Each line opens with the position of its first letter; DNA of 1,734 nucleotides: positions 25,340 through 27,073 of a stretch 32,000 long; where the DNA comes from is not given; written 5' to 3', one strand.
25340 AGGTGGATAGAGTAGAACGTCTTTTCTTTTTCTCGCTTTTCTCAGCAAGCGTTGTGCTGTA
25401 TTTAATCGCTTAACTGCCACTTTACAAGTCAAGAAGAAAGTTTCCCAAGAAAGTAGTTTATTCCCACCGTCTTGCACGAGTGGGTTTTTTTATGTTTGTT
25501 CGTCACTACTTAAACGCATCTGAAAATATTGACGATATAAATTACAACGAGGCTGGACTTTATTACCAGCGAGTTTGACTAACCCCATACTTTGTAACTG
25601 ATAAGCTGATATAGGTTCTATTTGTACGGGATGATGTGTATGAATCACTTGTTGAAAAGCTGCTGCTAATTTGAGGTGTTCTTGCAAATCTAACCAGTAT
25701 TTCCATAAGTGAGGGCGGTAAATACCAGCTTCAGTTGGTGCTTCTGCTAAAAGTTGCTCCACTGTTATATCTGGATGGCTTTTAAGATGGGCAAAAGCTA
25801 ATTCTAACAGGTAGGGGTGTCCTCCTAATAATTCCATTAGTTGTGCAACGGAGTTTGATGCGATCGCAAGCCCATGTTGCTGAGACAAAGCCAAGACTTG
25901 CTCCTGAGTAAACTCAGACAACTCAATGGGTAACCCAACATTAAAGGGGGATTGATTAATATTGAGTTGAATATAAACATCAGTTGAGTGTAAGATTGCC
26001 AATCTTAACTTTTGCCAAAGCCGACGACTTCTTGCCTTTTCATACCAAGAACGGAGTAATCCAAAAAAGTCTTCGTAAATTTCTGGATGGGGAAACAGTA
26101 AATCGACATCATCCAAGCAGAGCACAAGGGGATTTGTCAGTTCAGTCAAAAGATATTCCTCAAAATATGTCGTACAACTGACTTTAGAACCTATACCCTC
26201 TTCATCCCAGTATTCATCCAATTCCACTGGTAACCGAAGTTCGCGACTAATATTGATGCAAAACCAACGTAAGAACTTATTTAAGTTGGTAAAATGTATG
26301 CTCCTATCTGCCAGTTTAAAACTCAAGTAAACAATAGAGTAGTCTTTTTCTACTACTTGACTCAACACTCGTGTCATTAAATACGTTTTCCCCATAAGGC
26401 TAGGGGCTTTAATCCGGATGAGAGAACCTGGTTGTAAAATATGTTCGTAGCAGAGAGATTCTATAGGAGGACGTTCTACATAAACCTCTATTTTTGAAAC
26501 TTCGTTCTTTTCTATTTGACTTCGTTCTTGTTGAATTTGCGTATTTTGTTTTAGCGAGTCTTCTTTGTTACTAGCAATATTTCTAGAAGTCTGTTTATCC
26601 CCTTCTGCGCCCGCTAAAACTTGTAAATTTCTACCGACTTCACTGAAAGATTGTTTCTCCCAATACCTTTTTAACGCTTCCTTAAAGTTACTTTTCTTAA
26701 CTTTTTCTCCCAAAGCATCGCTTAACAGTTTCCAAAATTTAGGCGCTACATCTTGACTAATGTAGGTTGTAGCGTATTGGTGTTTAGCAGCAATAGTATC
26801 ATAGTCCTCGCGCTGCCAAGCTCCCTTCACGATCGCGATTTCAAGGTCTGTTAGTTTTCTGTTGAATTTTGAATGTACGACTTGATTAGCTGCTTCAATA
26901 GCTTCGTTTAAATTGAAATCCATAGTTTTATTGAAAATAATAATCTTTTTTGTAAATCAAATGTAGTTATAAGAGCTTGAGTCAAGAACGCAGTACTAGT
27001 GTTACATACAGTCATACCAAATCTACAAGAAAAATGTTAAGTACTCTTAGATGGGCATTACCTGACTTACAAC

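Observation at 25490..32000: Candidate export system: STAND-like HTH-ATPase divergent from duplicated GG-leader cargo genes, a C39-ABC exporter and HlyD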

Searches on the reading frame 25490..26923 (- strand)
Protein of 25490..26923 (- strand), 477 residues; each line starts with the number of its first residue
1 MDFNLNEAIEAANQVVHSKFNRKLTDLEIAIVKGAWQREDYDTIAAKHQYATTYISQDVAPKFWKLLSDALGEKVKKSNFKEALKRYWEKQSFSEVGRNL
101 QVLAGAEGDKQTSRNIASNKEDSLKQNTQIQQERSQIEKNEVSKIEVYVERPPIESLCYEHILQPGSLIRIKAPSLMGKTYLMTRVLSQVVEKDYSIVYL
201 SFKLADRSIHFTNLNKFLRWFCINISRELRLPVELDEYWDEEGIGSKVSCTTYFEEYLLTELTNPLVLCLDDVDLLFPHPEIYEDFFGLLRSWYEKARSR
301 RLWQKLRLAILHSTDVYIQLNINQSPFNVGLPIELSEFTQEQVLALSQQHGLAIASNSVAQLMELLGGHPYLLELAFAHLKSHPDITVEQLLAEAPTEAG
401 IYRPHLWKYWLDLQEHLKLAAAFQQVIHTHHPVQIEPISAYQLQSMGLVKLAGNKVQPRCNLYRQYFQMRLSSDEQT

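Call 3: search_protein_families(library=pfam, proteins=[window:25490-26923:-], max_evalue=0.1)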
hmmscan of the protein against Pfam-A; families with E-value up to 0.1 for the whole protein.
window:25490-26923:- (477 aa): 3 families
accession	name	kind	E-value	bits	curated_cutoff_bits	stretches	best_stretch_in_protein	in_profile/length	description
PF14516.12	AAA_35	-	2.2e-142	474.2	27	1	145-468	10-330/331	AAA-like domain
PF13401.12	AAA_22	-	0.0005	20.8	27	1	171-295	10-109/130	AAA domain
PF24883.2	NPHP3_N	-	0.0056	17.3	24.8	1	166-276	22-136/164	Nephrocystin 3, N-terminal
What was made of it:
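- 25490..26923 (-): HTH_VMAP-M9 + AAA_35 protein (477 aa). It is a compact STAND-like NTPase with an N-terminal four-helix HTH-type head (residues 1-90), a disordered linker (95-152), a P-loop core, a helical domain and a winged-helix-like C-terminus. Pfam AAA_35 E=2e-142 (call 3).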

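Call 11: search_protein_families(library=ncbifam, proteins=[window:25490-26923:-], max_evalue=0.01)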
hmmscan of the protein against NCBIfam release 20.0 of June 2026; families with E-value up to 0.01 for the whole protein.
window:25490-26923:- (477 aa): 2 families
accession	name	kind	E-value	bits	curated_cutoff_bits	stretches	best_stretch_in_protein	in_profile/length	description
TIGR03420.1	DnaA_homol_Hda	equivalog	0.0035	16.9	194.8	0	170-207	42-79/226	DnaA regulatory inactivator Hda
NF038214.1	IS21_help_AAA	equivalog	0.0066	16.2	200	0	258-297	145-184/232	IS21-like element helper ATPase IstB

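Call 30: find_homologous_proteins(query=window:25490-26923:-, max_evalue=1e-10)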
Query window:25490-26923:- (477 aa): 6014 proteins with E <= 1e-10 among 8000 candidates; the best 120 are listed.
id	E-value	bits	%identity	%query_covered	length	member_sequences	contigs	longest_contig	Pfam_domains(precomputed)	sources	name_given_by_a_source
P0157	9.9e-295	995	93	100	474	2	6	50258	PF26355.1,PF14516.13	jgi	jgi:hypothetical protein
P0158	4.5e-290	980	91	100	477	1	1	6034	PF26355.1,PF14516.13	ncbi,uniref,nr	ncbi:hypothetical protein F7734_60050 [Scytonema sp. UIC 10036]|uniref:AAA-like domain-containing pr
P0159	6.0e-281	950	88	100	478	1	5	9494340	PF26355.1,PF14516.13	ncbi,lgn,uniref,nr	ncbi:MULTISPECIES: AAA-like domain-containing protein [Nostocales]|uniref:vWA-MoxR associated protei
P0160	4.5e-276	934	87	100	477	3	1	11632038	PF26355.1,PF14516.13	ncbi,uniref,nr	ncbi:hypothetical protein WA1_08145 [Scytonema hofmannii PCC 7110]|uniref:vWA-MoxR associated protei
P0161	1.2e-238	810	75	99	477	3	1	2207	PF26355.1,PF14516.13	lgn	-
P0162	6.7e-228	775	73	99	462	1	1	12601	PF26355.1,PF14516.13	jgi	jgi:AAA-like domain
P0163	5.0e-213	726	68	100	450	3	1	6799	PF26355.1,PF13401.13,PF14516.13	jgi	jgi:hypothetical protein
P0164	8.7e-208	709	67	99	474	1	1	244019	PF26355.1,PF13401.13,PF14516.13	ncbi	ncbi:hypothetical protein NUACC21_60900 [Scytonema sp. NUACC21]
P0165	3.2e-205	700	66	99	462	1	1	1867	PF26355.1,PF13401.13,PF14516.13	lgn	-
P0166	2.2e-204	697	66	99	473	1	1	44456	PF26355.1,PF13401.13,PF14516.13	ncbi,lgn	-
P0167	1.1e-203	695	68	99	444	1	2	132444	PF26355.1,PF14516.13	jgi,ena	jgi:hypothetical protein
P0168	2.9e-202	690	65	99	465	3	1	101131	PF26355.1,PF14516.13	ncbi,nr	ncbi:AAA-like domain-containing protein [Nostoc sp. FACHB-973]|nr:AAA-like domain-containing protein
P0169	3.4e-201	687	64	99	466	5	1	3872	PF26355.1,PF14516.13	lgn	-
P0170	3.9e-201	687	66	99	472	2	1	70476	PF26355.1,PF14516.13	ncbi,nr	ncbi:MAG: AAA-like domain-containing protein [Fischerella sp. CENA71]|nr:AAA-like domain-containing 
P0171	7.8e-201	686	65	98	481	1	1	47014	PF26355.1,PF14516.13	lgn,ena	-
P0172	2.5e-199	681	64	99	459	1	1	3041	PF26355.1,PF13401.13,PF14516.13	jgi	jgi:AAA-like domain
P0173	9.8e-199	679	64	99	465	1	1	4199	PF26355.1,PF14516.13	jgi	-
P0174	2.0e-197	674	64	99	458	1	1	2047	PF26355.1,PF14516.13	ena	-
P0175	2.3e-197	674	64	98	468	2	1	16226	PF26355.1,PF14516.13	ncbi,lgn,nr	ncbi:MAG TPA: AAA-like domain-containing protein [Nostocaceae cyanobacterium]|nr:AAA-like domain-con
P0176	3.8e-197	673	65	98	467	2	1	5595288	PF26355.1,PF14516.13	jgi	jgi:hypothetical protein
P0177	5.1e-197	673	64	100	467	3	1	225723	PF26355.1,PF14516.13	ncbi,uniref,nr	ncbi:AAA-like domain-containing protein [Anabaena azotica]|uniref:AAA-like domain-containing protein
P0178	9.1e-197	672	63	99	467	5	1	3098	PF26355.1,PF14516.13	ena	-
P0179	1.0e-196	672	64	99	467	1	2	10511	PF26355.1,PF14516.13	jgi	jgi:hypothetical protein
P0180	1.4e-196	672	64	99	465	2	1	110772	PF26355.1,PF14516.13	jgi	jgi:hypothetical protein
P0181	1.6e-196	671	66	98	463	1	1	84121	PF26355.1,PF14516.13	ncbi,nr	ncbi:MAG: AAA-like domain-containing protein [Nostoc sp. TH1S01]|nr:AAA-like domain-containing prote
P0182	1.9e-196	671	63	99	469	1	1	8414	PF26355.1,PF14516.13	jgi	jgi:AAA-like domain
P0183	2.2e-196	671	63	99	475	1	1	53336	PF26355.1,PF14516.13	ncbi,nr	ncbi:hypothetical protein AMR41_23650 [Hapalosiphon sp. MRB220]|nr:hypothetical protein AMR41_23650 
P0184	2.5e-196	671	64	99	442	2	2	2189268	PF26355.1,PF14516.13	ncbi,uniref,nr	ncbi:hypothetical protein DSM106972_001820 [Dulcicalothrix desertica PCC 7102]|uniref:vWA-MoxR assoc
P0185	2.5e-196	671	64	98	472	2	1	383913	PF26355.1,PF14516.13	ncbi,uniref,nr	ncbi:MAG: AAA-like domain-containing protein [Mojavia pulchra JT2-VF2]|uniref:AAA-like domain-contai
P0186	3.5e-196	670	64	99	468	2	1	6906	PF26355.1,PF14516.13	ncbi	-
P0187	4.0e-196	670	64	99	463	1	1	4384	PF26355.1,PF14516.13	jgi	jgi:hypothetical protein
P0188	7.1e-196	669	64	99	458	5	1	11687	PF26355.1,PF14516.13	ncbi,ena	-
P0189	1.1e-195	669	63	98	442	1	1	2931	PF26355.1,PF14516.13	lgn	-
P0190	2.0e-195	668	63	99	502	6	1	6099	PF26355.1,PF14516.13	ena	-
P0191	2.4e-195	668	64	100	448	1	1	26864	PF26355.1,PF13401.13,PF14516.13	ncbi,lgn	ncbi:MAG: AAA-like domain-containing protein [Cyanobacteria bacterium P01_D01_bin.116]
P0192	2.4e-195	668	64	99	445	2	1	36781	PF26355.1,PF14516.13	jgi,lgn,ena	jgi:hypothetical protein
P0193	3.7e-195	667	64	99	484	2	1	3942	PF26355.1,PF14516.13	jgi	jgi:AAA-like domain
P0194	3.7e-195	667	64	99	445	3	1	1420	PF26355.1,PF14516.13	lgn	-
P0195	1.0e-194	666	63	98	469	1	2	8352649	PF26355.1,PF14516.13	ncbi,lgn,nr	ncbi:hypothetical protein NIES2107_10880 [Nostoc carneum NIES-2107]|nr:hypothetical protein NIES2107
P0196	1.5e-194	665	62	99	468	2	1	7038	PF26355.1,PF14516.13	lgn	-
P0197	1.9e-194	665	66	98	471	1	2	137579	PF26355.1,PF14516.13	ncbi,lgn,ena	-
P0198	3.1e-194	664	63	99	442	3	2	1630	PF26355.1,PF14516.13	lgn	-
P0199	3.7e-194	664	64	99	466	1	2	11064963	PF26355.1,PF13401.13,PF14516.13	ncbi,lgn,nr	ncbi:hypothetical protein NIES4071_76640 [Calothrix sp. NIES-4071]|nr:hypothetical protein NIES4071_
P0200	4.7e-194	663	64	100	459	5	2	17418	PF26355.1,PF14516.13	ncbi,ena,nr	ncbi:MAG: AAA-like domain-containing protein [Calothrix sp. MO_167.B12]|nr:AAA-like domain-containin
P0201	8.1e-194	663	63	99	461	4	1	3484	PF26355.1,PF14516.13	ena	-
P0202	1.0e-193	662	64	99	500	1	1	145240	PF26355.1,PF14516.13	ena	-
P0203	1.3e-193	662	63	98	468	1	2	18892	PF26355.1,PF14516.13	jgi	jgi:AAA-like domain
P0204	1.3e-193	662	64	99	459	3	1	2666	PF26355.1,PF14516.13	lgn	-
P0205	1.9e-193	661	64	99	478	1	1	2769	PF26355.1,PF13401.13,PF14516.13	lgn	-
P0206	2.1e-193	661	66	99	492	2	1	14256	PF26355.1,PF13401.13,PF14516.13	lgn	-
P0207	2.6e-193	661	64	98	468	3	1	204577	PF26355.1,PF14516.13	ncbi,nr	ncbi:AAA-like domain-containing protein [Anabaena minutissima FACHB-250]|nr:AAA-like domain-containi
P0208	3.8e-193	660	64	99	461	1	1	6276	PF26355.1,PF14516.13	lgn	-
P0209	4.2e-193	660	63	99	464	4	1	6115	PF26355.1,PF14516.13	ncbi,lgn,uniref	ncbi:AAA-like domain-containing protein [Nostoc sp.]|uniref:AAA-like domain-containing protein n=1 T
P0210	4.5e-193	660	64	99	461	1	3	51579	PF26355.1,PF14516.13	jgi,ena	-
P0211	4.6e-193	660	63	99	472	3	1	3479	PF26355.1,PF14516.13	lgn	-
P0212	8.8e-193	659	62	99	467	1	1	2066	PF26355.1,PF14516.13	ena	-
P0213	9.3e-193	659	65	98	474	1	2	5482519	PF26355.1,PF14516.13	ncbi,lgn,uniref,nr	ncbi:AAA-like domain-containing protein [Nodularia sp. NIES-3585]|uniref:AAA-like domain-containing 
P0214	1.5e-192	658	64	98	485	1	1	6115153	PF26355.1,PF14516.13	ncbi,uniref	ncbi:AAA-like domain-containing protein [Anabaena azotica]|uniref:AAA-like domain-containing protein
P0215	1.6e-192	658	63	99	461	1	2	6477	PF26355.1,PF14516.13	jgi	jgi:hypothetical protein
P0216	1.7e-192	658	66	98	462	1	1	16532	PF26355.1,PF14516.13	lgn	-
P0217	2.1e-192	658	63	99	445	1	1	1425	PF26355.1,PF14516.13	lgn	-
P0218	2.2e-192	658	64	100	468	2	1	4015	PF26355.1,PF14516.13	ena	-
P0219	2.4e-192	658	62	98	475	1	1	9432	PF26355.1,PF13401.13,PF14516.13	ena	-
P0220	2.5e-192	658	63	99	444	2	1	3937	PF26355.1,PF14516.13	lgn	-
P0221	2.5e-192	658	64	98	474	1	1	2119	PF26355.1,PF14516.13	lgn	-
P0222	2.7e-192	657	65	98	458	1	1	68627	PF26355.1,PF14516.13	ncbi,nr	ncbi:MAG: hypothetical protein EA343_13595 [Nodularia sp. (in: Bacteria)]|nr:MAG: hypothetical prote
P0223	3.0e-192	657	63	99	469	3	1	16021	PF26355.1,PF14516.13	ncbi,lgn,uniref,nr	ncbi:AAA-like domain-containing protein [Nostoc sp. 106C]|uniref:AAA-like domain-containing protein 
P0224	4.6e-192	657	63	99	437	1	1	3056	PF26355.1,PF14516.13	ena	-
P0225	6.2e-192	656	62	99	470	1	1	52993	PF26355.1,PF14516.13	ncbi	-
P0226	7.1e-192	656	63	98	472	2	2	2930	PF26355.1,PF14516.13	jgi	jgi:hypothetical protein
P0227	7.1e-192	656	63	99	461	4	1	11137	PF26355.1,PF14516.13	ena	-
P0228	7.8e-192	656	63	99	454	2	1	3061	PF26355.1,PF13401.13,PF14516.13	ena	-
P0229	8.1e-192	656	64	100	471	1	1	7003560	PF26355.1,PF14516.13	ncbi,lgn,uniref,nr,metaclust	ncbi:hypothetical protein Cylst_1155 [Cylindrospermum stagnale PCC 7417]|uniref:vWA-MoxR associated 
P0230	8.7e-192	656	62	99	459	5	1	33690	PF26355.1,PF14516.13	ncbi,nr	ncbi:MAG: AAA-like domain-containing protein [Pleurocapsa sp. MO_226.B13]|nr:AAA-like domain-contain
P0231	8.8e-192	656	62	99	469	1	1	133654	PF26355.1,PF14516.13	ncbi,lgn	-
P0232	9.4e-192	656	62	99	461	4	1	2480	PF26355.1,PF14516.13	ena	-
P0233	1.0e-191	656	64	98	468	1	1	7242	PF26355.1,PF14516.13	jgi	jgi:AAA-like domain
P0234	1.4e-191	655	63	99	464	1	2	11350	PF26355.1,PF14516.13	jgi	jgi:hypothetical protein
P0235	1.5e-191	655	64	98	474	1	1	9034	PF26355.1,PF14516.13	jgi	jgi:hypothetical protein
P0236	2.4e-191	654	63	99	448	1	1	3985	PF26355.1,PF14516.13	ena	-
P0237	2.7e-191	654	63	99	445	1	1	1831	PF26355.1,PF14516.13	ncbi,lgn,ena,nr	ncbi:MAG: AAA-like domain-containing protein [Rivularia sp. ALOHA_DT_140]|nr:AAA-like domain-contain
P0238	2.8e-191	654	61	100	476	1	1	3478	PF26355.1,PF14516.13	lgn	-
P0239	5.6e-191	653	64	98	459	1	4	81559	PF26355.1,PF14516.13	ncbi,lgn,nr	ncbi:AAA-like domain-containing protein [Calothrix membranacea FACHB-236]|nr:AAA-like domain-contain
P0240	6.2e-191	653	63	99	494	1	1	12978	PF26355.1,PF14516.13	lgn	-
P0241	7.7e-191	653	63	100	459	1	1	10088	PF26355.1,PF13401.13,PF14516.13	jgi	jgi:hypothetical protein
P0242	8.4e-191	653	63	98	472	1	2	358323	PF26355.1,PF14516.13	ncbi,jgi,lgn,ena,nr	ncbi:MAG TPA: AAA-like domain-containing protein [Trichormus sp. M33_DOE_039]|nr:AAA-like domain-con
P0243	9.1e-191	652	63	98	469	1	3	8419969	PF26355.1,PF14516.13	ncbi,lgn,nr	ncbi:hypothetical protein NIES4103_33140 [Nostoc sp. NIES-4103]|nr:hypothetical protein NIES4103_331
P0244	1.0e-190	652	62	99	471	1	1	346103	PF26355.1,PF14516.13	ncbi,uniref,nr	ncbi:AAA-like domain-containing protein [Nostoc sp. CENA67]|uniref:AAA-like domain-containing protei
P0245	1.4e-190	652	64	98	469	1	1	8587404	PF26355.1,PF14516.13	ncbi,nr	ncbi:AAA-like domain-containing protein [Nostoc sp. UHCC 0702]|nr:AAA-like domain-containing protein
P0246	1.7e-190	652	63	99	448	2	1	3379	PF26355.1,PF13401.13,PF14516.13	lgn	-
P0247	1.7e-190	652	62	98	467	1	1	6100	PF26355.1,PF14516.13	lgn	-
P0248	3.2e-190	651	62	99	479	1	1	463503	PF26355.1,PF13401.13,PF14516.13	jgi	jgi:hypothetical protein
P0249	5.1e-190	650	64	99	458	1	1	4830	PF26355.1,PF14516.13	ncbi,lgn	ncbi:MAG: AAA-like domain-containing protein [Cyanobacteria bacterium P01_E01_bin.35]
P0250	7.6e-190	649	64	98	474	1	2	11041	PF26355.1,PF14516.13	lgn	-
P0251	8.3e-190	649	63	96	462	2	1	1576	PF26355.1,PF14516.13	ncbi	-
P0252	8.3e-190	649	64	98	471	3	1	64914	PF26355.1,PF14516.13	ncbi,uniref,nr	ncbi:AAA-like domain-containing protein [Anabaena cylindrica UHCC 0172]|uniref:AAA-like domain-conta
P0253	8.7e-190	649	63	98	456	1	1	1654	PF26355.1,PF14516.13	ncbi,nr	ncbi:MAG TPA: AAA-like domain-containing protein [Nostocaceae cyanobacterium]|nr:AAA-like domain-con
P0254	1.1e-189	649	62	99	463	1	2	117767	PF26355.1,PF14516.13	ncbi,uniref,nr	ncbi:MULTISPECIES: AAA-like domain-containing protein [Calothrix]|uniref:AAA-like domain-containing 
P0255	1.3e-189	649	61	99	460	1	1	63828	PF26355.1,PF14516.13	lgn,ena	-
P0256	1.6e-189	648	63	99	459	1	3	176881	PF26355.1,PF13401.13,PF14516.13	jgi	jgi:hypothetical protein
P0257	1.7e-189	648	64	98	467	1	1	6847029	PF26355.1,PF14516.13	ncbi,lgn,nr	ncbi:hypothetical protein NIES4074_55940 [Cylindrospermum sp. NIES-4074]|nr:hypothetical protein NIE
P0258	2.1e-189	648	64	99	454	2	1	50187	PF26355.1,PF14516.13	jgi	jgi:AAA-like domain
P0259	3.1e-189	647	62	98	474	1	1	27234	PF26355.1,PF14516.13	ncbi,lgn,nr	ncbi:MAG TPA: AAA-like domain-containing protein [Nostocaceae cyanobacterium]|nr:AAA-like domain-con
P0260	3.6e-189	647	61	99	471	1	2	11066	PF26355.1,PF14516.13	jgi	jgi:hypothetical protein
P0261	3.6e-189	647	64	98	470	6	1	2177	PF26355.1,PF14516.13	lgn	-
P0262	7.0e-189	646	63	99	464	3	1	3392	PF26355.1,PF14516.13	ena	-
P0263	7.2e-189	646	60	99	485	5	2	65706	PF26355.1,PF14516.13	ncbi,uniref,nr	ncbi:AAA-like domain-containing protein [Mastigocoleus testarum]|uniref:AAA-like domain-containing p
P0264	1.1e-188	646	62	99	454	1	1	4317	PF26355.1,PF14516.13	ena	-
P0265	1.2e-188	645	63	99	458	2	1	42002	PF26355.1,PF14516.13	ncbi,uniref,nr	ncbi:AAA-like domain-containing protein [Rivularia sp. UHCC 0363]|uniref:AAA-like domain-containing 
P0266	2.4e-188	644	64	98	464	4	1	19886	PF26355.1,PF14516.13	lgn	-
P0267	3.5e-188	644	61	100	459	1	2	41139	PF26355.1,PF13401.13,PF14516.13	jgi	jgi:hypothetical protein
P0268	4.2e-188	644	63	99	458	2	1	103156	PF26355.1,PF14516.13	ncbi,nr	ncbi:AAA-like domain-containing protein [Calothrix sp. FACHB-156]|nr:AAA-like domain-containing prot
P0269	5.8e-188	643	63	98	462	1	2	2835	PF26355.1,PF14516.13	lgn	-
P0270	9.0e-188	643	64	98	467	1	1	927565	PF26355.1,PF14516.13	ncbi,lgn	ncbi:MAG: AAA-like domain-containing protein [Nostochopsis sp.]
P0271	9.0e-188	643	61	99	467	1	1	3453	PF26355.1,PF14516.13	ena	-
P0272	1.0e-187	642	62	100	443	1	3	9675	PF26355.1,PF14516.13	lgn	-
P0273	1.7e-187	642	63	98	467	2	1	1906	PF26355.1,PF14516.13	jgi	jgi:AAA-like domain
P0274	3.7e-187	641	63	98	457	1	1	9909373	PF26355.1,PF14516.13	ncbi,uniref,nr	ncbi:hypothetical protein NIES2100_31400 [Calothrix sp. NIES-2100]|uniref:AAA-like domain-containing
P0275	7.3e-187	640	62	99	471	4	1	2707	PF26355.1,PF14516.13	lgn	-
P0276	9.7e-187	639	64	98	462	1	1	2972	PF26355.1,PF14516.13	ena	-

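Call 31: find_encoding_contigs(protein=P0160, flank=10000, max_places=2)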
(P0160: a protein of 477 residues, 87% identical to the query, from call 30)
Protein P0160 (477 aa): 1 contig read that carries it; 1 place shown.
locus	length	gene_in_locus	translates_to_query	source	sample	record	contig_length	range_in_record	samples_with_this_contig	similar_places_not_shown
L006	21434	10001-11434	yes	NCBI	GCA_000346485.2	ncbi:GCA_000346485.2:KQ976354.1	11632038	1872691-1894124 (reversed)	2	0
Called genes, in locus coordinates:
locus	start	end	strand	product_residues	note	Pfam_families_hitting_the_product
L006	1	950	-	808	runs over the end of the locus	PF05860:TPS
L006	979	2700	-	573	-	PF19955:EAD1, PF00069:Pkinase, PF07714:PK_Tyr_Ser-Thr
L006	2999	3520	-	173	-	PF13508:Acetyltransf_7 (weak)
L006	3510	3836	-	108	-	PF08681:TacA1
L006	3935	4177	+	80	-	-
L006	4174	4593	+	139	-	PF01850:PIN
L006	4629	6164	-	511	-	PF25997:BSH_YhbJ (faint), PF25917:BSH_RND (weak), PF26002:Beta-barrel_AprE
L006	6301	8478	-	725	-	PF03412:Peptidase_C39, PF00664:ABC_membrane, PF00005:ABC_tran, PF02463:SMC_N (faint)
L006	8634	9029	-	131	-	-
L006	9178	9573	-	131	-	-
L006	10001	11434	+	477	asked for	PF26355:HTH_VMAP-M9, PF14516:AAA_35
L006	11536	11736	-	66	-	-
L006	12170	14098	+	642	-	PF00128:Alpha-amylase, PF00686:CBM_20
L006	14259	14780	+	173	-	-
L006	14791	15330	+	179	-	-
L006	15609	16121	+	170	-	-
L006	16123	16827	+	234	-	PF00072:Response_reg, PF00486:Trans_reg_C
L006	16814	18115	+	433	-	PF00512:HisKA, PF02518:HATPase_c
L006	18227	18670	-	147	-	PF00176:SNF2-rel_dom (weak)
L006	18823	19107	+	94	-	PF03683:UPF0175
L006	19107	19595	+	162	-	PF11848:DUF3368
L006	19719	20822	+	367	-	PF00933:Glyco_hydro_3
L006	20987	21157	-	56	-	PF01381:HTH_3 (weak)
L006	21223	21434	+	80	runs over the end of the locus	-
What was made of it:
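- In L006 a TPS gene follows after inserted genes, and the locus ends before any CHAT gene could be seen (call 31).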

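Call 32: find_encoding_contigs(protein=P0164, flank=10000, max_places=2)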
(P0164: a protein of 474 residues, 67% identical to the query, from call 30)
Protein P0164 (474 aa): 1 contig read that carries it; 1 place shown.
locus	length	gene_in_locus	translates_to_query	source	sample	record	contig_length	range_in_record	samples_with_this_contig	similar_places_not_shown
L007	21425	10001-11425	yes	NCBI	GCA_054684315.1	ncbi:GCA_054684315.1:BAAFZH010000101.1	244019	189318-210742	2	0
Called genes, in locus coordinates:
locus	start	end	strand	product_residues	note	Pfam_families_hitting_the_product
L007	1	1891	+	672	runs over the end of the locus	PF26355:HTH_VMAP-M9, PF14516:AAA_35, PF00990:GGDEF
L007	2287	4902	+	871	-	PF00515:TPR_1 (faint), PF07719:TPR_2 (faint), PF13176:TPR_7 (faint), PF13424:TPR_12 (weak), PF13424:TPR_12, PF17874:TPR_MalT (weak), PF13424:TPR_12 (weak), PF12770:CHAT, +5 more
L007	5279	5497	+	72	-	-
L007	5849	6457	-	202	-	-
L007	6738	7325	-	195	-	PF13098:Thioredoxin_2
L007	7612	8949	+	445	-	PF08245:Mur_ligase_M, PF08353:MurT_C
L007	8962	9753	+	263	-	PF07685:GATase_3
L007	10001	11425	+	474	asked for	PF26355:HTH_VMAP-M9, PF13401:AAA_22 (faint), PF14516:AAA_35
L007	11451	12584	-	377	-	PF00089:Trypsin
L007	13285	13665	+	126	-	-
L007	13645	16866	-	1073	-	PF05860:TPS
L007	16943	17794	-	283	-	PF00353:HemolysinCabind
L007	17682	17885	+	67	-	-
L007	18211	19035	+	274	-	PF06051:DUF928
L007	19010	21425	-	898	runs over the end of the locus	PF00515:TPR_1 (faint), PF07719:TPR_2 (faint), PF13176:TPR_7 (faint), PF13181:TPR_8 (faint), PF13374:TPR_10 (faint), PF13424:TPR_12, PF17874:TPR_MalT (weak), PF12770:CHAT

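Call 33: find_encoding_contigs(protein=P0229, flank=10000, max_places=2)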
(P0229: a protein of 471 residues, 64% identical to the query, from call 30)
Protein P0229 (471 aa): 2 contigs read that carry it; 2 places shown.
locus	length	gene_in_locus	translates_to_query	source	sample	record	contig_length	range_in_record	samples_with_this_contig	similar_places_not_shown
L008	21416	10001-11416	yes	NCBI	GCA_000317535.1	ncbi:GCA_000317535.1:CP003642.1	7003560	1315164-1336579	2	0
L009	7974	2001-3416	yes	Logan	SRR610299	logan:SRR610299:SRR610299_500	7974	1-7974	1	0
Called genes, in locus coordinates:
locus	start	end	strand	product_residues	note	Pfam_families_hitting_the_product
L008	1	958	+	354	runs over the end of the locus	-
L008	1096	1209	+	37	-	-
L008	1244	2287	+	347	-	-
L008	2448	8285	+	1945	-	PF00069:Pkinase, PF07714:PK_Tyr_Ser-Thr, PF13191:AAA_16, PF01590:GAF, PF13185:GAF_2, PF14516:AAA_35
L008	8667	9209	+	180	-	PF00903:Glyoxalase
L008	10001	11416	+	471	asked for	PF26355:HTH_VMAP-M9, PF14516:AAA_35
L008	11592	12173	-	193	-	-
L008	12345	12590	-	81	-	-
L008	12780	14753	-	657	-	PF00082:Peptidase_S8, PF18047:PatG_D (weak), PF18065:PatG_C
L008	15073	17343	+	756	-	PF14516:AAA_35, PF13401:AAA_22 (faint), PF09820:AAA-ATPase_like (faint), PF14516:AAA_35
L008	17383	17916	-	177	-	PF03934:T2SSK (faint), PF12836:HHH_3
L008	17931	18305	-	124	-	PF05154:TM2, PF09851:SHOCT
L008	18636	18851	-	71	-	-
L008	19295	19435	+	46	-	-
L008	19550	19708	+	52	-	-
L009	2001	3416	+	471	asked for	PF26355:HTH_VMAP-M9, PF14516:AAA_35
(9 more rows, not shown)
